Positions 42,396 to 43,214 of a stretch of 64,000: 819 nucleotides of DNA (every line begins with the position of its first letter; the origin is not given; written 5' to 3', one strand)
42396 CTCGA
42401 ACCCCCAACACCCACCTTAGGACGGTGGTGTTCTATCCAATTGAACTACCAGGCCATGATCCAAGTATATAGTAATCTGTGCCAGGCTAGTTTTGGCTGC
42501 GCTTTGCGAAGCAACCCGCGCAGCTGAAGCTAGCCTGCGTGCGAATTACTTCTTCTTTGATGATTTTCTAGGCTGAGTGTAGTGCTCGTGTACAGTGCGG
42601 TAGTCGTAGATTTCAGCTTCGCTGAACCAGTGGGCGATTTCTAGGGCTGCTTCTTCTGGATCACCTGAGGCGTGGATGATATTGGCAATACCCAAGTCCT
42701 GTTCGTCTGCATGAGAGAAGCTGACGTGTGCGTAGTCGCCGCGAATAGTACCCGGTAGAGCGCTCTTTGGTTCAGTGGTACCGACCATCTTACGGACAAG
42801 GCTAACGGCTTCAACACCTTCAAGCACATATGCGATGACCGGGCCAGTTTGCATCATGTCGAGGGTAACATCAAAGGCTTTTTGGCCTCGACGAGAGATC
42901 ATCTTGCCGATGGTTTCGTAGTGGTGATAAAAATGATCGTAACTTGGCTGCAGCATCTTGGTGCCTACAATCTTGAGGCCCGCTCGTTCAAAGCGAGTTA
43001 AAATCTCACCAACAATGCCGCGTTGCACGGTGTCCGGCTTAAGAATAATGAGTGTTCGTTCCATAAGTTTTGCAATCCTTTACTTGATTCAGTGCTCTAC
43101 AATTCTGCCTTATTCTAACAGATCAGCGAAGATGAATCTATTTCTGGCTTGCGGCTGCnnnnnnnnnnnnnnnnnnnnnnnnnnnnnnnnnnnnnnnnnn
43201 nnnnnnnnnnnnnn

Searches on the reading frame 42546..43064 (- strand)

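Call 62: search_protein_families(library=pfam, proteins=[window:42546-43064:-], max_evalue=0.001)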
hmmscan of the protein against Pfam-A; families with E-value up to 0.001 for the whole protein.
window:42546-43064:- (172 aa): 1 family
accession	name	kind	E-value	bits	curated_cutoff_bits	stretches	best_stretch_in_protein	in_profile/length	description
PF00334.24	NDK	-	3e-40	137.6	27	1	2-152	1-135/135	Nucleoside diphosphate kinase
